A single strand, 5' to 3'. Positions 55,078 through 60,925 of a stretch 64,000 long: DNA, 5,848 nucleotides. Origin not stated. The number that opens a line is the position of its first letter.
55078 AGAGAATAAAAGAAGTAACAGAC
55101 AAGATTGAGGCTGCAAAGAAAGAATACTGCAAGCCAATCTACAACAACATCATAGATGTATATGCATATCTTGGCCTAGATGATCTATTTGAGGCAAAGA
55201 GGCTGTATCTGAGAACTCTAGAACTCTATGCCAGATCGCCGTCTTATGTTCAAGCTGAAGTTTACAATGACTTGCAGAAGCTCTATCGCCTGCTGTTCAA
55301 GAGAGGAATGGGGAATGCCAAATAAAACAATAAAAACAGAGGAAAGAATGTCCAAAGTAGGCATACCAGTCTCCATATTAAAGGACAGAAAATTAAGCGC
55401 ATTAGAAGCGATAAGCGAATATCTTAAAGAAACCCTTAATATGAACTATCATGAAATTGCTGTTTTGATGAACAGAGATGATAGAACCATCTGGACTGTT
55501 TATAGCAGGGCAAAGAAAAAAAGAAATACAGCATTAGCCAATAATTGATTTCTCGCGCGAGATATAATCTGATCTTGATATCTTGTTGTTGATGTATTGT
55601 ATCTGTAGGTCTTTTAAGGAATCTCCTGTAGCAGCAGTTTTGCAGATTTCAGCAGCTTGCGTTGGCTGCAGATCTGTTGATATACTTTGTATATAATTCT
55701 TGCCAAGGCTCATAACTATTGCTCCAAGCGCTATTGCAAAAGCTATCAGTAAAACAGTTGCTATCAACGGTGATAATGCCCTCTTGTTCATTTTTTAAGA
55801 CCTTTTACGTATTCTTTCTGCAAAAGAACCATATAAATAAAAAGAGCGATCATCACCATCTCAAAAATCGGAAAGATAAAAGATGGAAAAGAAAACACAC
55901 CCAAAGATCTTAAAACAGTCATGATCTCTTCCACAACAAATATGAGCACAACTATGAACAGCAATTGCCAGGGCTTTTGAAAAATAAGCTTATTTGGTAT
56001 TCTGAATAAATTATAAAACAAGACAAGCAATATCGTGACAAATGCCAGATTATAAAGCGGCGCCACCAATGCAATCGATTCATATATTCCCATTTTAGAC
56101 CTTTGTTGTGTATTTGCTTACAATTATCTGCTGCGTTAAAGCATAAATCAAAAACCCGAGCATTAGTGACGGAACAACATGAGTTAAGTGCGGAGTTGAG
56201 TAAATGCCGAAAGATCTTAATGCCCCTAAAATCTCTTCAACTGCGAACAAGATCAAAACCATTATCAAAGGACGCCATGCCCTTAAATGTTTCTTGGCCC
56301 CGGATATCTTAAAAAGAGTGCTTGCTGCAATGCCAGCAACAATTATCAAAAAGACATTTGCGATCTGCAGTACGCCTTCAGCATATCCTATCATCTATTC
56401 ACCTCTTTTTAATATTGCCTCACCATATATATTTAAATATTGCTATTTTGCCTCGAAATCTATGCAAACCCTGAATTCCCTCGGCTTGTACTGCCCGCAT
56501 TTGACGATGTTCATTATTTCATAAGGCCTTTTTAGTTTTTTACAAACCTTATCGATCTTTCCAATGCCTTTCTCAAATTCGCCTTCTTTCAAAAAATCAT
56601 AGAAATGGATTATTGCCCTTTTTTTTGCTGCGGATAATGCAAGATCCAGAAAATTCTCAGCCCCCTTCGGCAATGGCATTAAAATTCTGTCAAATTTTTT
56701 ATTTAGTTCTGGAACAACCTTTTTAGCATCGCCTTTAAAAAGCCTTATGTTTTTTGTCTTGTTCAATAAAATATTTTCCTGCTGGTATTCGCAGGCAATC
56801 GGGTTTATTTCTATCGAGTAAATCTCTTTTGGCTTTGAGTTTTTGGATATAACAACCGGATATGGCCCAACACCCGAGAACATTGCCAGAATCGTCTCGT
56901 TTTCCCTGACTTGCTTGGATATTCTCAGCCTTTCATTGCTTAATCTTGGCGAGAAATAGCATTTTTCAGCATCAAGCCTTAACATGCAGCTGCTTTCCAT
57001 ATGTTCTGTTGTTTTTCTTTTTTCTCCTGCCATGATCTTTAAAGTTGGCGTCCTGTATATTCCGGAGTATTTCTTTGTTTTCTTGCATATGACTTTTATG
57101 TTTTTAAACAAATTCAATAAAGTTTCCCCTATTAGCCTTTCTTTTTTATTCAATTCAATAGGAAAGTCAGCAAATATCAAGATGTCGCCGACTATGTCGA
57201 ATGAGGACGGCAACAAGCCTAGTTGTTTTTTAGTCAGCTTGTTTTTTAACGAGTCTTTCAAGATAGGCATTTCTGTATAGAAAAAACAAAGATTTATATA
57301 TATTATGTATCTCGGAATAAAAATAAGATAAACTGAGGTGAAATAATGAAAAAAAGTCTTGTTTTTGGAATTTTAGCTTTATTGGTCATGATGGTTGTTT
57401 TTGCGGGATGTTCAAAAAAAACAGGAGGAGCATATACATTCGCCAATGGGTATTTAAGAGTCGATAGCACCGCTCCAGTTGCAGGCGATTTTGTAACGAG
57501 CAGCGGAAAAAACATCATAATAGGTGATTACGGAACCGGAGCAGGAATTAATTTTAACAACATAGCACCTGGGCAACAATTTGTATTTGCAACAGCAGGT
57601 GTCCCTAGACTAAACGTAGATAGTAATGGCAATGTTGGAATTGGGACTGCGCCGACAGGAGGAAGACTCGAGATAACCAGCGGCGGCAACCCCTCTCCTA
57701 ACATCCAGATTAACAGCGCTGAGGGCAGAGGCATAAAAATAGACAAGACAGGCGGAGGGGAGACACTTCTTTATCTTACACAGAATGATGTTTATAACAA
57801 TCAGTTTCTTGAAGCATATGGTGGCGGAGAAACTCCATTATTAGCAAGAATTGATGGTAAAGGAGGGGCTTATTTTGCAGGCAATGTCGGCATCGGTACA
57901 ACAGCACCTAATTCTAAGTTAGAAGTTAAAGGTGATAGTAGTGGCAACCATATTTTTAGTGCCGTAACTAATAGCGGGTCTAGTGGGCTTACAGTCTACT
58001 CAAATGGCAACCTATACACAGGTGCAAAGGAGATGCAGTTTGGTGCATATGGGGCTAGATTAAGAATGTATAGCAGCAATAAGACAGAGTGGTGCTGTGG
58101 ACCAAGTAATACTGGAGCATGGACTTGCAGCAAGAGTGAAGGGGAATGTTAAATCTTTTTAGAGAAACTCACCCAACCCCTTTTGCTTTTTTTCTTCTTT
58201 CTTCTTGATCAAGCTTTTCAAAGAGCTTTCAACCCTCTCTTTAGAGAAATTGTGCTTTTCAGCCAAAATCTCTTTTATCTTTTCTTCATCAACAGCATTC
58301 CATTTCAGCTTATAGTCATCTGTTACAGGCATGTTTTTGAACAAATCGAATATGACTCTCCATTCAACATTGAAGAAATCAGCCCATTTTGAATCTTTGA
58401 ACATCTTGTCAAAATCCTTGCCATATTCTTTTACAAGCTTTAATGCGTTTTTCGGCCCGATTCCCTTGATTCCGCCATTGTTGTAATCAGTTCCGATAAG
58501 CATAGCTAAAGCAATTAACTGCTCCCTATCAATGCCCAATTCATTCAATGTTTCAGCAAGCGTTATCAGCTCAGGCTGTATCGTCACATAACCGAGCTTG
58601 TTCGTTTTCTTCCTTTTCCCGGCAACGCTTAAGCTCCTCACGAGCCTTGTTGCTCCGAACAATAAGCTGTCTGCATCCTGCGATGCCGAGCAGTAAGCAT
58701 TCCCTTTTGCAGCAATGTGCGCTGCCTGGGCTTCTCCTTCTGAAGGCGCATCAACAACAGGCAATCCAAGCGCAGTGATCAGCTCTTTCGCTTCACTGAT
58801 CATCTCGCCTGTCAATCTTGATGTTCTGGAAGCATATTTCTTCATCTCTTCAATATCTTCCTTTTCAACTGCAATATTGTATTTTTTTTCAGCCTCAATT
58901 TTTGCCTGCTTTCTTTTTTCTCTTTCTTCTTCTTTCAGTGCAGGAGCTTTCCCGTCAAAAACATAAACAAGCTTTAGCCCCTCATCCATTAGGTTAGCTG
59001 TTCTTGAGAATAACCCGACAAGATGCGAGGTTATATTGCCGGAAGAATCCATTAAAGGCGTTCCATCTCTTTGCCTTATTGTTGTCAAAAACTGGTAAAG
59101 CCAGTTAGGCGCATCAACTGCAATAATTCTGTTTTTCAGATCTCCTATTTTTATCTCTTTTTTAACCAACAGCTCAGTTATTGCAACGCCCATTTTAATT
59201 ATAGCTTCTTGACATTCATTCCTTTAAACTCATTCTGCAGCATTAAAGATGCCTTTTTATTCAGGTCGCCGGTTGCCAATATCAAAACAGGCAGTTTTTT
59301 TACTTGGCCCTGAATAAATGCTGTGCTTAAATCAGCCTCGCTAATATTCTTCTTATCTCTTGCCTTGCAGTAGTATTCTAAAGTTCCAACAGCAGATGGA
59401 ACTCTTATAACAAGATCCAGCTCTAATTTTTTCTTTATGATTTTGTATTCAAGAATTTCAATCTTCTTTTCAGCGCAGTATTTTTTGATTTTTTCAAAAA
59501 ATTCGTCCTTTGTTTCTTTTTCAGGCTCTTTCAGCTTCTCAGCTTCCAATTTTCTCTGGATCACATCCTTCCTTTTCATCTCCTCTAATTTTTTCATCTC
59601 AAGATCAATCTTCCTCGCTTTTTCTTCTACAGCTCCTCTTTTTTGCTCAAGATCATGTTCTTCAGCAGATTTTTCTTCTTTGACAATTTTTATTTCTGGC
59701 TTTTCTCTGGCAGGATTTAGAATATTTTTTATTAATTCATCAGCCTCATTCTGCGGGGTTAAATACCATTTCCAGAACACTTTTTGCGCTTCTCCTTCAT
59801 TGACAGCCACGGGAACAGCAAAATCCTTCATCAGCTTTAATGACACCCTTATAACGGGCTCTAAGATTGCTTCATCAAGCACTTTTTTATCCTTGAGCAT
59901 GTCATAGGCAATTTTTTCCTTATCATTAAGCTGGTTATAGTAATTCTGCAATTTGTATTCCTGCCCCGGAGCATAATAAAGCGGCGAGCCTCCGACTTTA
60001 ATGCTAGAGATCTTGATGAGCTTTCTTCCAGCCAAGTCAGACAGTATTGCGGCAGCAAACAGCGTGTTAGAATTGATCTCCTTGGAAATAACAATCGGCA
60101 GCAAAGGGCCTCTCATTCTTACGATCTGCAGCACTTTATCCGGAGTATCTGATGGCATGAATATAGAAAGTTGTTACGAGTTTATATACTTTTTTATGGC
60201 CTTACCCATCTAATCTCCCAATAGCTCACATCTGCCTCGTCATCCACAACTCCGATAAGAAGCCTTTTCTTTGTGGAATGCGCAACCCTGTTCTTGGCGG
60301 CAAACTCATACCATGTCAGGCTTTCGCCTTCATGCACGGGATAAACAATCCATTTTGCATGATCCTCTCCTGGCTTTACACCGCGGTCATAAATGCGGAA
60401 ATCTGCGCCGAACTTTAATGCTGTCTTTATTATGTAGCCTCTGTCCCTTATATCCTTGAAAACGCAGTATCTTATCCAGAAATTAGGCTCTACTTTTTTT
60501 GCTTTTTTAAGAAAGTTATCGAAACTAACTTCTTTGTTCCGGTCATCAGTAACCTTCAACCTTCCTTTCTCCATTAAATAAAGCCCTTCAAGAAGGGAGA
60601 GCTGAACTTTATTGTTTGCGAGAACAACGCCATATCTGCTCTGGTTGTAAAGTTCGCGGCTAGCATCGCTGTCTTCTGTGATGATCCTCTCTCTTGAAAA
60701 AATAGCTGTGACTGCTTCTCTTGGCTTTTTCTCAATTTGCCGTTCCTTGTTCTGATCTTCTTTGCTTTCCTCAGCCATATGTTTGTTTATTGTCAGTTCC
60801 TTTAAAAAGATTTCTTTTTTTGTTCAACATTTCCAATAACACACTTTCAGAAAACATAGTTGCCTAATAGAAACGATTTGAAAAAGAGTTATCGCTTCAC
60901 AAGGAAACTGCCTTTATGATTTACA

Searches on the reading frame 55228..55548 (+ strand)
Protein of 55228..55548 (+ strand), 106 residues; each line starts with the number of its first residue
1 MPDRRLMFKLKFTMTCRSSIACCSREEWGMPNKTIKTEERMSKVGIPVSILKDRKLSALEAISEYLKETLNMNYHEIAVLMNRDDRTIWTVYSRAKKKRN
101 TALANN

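Call 7: search_protein_families(library=pfam, proteins=[window:55228-55548:+], max_evalue=0.01)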
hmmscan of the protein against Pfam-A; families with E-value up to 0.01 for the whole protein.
window:55228-55548:+ (106 aa): 1 family
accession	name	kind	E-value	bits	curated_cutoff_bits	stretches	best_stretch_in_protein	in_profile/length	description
PF08281.18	Sigma70_r4_2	-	0.0014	18.6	25.7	1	66-98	21-53/54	Sigma-70, region 4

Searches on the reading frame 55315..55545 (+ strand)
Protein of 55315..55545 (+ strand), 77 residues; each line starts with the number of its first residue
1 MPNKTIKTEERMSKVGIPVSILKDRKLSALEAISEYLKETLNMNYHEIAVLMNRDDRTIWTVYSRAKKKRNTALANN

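Call 70: search_protein_families(library=ncbifam, proteins=[window:55315-55545:+], max_evalue=0.01)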
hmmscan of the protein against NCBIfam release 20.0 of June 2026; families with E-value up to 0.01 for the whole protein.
window:55315-55545:+ (77 aa): 2 families
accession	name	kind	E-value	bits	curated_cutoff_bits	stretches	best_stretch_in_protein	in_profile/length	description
TIGR02957.1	SigX4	subfamily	0.0012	18.1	323.25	1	25-71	107-153/281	RNA polymerase sigma-70 factor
NF007214.0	PRK09636.1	subfamily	0.0037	16.5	271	1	25-70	114-159/293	RNA polymerase sigma factor SigJ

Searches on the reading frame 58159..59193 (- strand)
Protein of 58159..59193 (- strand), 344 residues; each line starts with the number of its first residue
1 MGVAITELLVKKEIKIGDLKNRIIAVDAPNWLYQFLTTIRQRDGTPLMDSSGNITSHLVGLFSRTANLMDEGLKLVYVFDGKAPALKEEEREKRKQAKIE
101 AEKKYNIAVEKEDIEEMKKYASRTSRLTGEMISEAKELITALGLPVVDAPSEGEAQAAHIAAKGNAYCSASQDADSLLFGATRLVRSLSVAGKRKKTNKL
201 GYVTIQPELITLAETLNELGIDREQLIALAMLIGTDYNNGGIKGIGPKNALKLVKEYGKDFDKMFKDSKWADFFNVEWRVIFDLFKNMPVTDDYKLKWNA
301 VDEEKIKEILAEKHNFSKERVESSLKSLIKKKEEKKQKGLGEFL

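Call 11: search_protein_families(library=pfam, proteins=[window:58159-59193:-], max_evalue=0.001)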
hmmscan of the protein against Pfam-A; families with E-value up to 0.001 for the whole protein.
window:58159-59193:- (344 aa): 3 families
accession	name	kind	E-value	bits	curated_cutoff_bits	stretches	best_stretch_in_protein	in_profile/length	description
PF00867.23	XPG_I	-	7.4e-25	87.6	24.9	1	143-236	1-89/89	XPG I-region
PF00752.23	XPG_N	-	1e-19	71.3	22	1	12-100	17-100/101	XPG N-terminal domain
PF01367.25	5_3_exonuc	-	0.00044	21.1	40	1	223-259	3-40/97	5'-3' exonuclease, C-terminal SAM fold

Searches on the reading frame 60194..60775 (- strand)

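Call 71: search_protein_families(library=pfam, proteins=[window:60194-60775:-], max_evalue=0.01)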
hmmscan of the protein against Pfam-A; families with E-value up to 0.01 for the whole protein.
window:60194-60775:- (193 aa): 2 families
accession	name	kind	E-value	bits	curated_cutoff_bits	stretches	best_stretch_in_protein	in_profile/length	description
PF01974.23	tRNA_int_endo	-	1e-26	93.3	27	1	99-185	1-85/85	tRNA intron endonuclease, catalytic C-terminal domain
PF02778.19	tRNA_int_endo_N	-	4.5e-16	58.5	21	1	24-89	3-67/67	tRNA intron endonuclease, N-terminal domain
